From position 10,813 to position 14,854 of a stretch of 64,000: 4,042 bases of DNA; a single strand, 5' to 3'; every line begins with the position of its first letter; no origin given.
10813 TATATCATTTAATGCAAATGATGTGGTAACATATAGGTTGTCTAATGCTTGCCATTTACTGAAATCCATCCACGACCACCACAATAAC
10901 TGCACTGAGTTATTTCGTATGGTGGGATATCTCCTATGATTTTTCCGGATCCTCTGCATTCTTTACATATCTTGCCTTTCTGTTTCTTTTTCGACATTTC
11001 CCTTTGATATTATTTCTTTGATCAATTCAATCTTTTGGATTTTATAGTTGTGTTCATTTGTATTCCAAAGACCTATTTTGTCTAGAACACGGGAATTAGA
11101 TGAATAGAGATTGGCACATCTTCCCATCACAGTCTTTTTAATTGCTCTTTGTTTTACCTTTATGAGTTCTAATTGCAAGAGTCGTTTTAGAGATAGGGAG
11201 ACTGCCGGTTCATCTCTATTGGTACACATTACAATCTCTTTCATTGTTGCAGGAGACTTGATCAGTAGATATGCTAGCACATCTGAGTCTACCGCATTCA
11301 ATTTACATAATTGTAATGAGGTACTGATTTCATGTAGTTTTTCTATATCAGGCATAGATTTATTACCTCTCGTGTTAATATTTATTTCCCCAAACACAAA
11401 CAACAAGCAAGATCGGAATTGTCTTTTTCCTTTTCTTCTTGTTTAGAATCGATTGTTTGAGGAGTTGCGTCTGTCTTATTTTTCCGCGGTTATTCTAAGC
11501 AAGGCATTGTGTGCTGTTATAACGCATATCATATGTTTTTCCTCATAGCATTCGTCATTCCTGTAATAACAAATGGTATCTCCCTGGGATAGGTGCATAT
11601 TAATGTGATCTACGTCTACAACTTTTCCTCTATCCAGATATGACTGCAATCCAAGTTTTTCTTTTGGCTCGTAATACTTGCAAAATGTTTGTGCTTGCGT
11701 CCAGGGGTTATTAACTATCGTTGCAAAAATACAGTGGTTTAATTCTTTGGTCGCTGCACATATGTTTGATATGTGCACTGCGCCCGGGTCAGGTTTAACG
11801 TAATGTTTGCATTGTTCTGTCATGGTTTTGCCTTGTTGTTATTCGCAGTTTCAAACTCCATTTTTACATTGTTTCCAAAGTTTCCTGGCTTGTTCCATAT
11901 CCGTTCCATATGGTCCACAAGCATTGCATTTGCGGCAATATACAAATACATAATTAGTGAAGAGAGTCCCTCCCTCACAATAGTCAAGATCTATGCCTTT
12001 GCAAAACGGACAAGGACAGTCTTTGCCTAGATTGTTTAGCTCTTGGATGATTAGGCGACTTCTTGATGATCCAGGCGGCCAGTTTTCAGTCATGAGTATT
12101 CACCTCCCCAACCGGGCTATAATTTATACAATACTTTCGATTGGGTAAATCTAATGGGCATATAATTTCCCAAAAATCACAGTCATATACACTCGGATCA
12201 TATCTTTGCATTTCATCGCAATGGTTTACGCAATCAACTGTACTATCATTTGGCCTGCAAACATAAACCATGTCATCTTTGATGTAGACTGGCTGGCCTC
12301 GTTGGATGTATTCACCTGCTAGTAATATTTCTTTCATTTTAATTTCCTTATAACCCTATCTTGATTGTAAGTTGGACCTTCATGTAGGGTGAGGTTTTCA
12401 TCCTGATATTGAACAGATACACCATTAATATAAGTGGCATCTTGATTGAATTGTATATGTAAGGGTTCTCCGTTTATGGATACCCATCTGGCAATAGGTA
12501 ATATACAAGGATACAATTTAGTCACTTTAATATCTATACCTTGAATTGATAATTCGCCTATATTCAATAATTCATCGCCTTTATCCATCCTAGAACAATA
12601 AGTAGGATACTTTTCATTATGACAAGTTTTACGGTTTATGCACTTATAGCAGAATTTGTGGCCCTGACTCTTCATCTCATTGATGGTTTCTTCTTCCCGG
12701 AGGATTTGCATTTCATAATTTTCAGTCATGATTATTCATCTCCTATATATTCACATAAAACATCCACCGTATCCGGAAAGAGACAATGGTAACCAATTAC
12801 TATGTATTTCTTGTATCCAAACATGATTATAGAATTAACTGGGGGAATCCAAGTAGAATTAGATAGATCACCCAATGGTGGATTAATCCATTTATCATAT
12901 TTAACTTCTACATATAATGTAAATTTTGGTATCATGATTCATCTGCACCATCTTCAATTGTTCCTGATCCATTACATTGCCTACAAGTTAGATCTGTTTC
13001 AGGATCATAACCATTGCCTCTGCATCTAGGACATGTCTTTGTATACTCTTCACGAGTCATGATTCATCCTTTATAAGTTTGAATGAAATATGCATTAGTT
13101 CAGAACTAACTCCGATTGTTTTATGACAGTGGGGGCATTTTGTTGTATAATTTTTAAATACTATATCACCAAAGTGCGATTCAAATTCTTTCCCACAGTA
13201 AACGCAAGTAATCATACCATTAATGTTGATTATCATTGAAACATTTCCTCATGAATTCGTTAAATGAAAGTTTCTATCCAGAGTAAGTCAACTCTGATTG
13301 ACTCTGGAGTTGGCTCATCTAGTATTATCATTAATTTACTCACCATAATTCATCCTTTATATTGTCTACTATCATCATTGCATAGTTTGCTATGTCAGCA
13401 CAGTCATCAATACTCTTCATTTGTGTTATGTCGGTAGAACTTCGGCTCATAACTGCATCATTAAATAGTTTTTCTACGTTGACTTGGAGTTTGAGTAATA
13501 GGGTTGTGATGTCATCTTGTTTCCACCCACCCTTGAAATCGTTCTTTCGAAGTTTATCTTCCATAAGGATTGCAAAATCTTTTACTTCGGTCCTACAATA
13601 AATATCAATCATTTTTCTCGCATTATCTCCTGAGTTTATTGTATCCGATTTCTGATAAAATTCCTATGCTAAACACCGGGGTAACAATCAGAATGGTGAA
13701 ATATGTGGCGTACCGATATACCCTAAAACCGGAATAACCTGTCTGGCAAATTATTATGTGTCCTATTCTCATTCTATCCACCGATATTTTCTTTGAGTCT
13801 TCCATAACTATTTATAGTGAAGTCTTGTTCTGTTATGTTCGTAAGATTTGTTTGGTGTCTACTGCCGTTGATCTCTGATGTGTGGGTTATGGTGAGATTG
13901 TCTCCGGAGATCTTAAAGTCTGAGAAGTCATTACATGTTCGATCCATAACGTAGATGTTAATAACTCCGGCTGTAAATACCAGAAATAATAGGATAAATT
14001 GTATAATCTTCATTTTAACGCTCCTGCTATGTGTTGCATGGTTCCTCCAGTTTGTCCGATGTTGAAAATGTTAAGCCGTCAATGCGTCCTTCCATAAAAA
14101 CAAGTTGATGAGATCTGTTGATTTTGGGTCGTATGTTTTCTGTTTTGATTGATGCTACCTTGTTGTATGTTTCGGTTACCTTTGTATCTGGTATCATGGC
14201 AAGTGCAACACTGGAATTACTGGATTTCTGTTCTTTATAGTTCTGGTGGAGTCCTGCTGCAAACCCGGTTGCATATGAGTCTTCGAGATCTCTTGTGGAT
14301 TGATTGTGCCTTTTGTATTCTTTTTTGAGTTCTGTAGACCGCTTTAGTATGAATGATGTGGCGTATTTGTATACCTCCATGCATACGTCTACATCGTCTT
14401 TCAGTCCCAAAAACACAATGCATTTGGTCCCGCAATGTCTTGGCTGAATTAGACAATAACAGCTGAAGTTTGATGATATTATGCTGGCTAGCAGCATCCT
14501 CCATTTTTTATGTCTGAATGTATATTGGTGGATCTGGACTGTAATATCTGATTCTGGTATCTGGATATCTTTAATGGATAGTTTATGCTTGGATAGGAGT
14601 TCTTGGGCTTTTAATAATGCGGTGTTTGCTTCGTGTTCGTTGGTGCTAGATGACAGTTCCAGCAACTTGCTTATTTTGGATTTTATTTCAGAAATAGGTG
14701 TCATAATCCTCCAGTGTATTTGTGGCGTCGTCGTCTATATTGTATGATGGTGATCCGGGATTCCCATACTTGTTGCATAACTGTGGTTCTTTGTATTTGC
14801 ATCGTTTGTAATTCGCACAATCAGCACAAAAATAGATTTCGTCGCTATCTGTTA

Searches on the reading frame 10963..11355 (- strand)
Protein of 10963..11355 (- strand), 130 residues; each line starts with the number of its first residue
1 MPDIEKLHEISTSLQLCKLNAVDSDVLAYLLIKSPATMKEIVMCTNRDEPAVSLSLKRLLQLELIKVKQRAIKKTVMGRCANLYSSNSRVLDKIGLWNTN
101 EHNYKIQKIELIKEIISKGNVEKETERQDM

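Call 91: search_protein_families(library=ncbifam, proteins=[window:10963-11355:-], max_evalue=0.01)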
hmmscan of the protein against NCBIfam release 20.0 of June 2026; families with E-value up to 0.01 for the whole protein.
window:10963-11355:- (130 aa): 3 families
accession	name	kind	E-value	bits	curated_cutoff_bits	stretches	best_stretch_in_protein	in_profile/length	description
NF053756.1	MreA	equivalog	4.7e-07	29.6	100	1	6-112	2-109/110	MreA family transcriptional regulator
NF040939.2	trans_reg_lrs14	equivalog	7.6e-06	25.9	90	1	8-94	7-95/103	Lrs14 family HTH-type transcriptional regulator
NF053606.1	Sta1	subfamily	0.00033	20.7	80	1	11-89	9-88/100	Sta1 family transcriptional regulator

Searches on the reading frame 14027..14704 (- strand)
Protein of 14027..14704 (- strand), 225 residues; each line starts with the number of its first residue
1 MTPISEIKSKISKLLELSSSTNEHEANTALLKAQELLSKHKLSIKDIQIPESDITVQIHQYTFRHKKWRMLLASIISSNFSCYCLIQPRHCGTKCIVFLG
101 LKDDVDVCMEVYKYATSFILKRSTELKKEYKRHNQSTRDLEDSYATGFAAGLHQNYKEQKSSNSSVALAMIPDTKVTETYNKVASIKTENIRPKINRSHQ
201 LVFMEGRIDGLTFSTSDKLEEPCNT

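Call 40: find_encoding_contigs(protein=window:14027-14704:-, flank=10000, max_places=1)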
Protein window:14027-14704:- (225 aa): 3 contigs read that carry it; 1 place shown.
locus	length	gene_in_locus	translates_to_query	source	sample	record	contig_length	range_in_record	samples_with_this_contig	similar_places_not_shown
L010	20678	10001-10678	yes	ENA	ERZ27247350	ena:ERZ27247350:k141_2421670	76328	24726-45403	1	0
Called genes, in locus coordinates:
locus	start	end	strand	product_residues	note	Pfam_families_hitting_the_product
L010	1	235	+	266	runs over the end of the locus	PF24555:CC4_CEP85 (faint), PF16808:PKcGMP_CC (faint)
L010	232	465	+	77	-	-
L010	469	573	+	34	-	-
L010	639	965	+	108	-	-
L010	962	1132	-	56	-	-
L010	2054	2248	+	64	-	-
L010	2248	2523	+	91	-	-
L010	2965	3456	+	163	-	-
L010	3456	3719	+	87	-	-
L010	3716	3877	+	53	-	-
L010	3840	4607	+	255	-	PF00303:Thymidylat_synt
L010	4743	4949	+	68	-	-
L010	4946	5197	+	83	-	-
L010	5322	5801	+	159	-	-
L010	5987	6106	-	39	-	-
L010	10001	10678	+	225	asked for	PF10979:DUF2786, PF23771:DUF7168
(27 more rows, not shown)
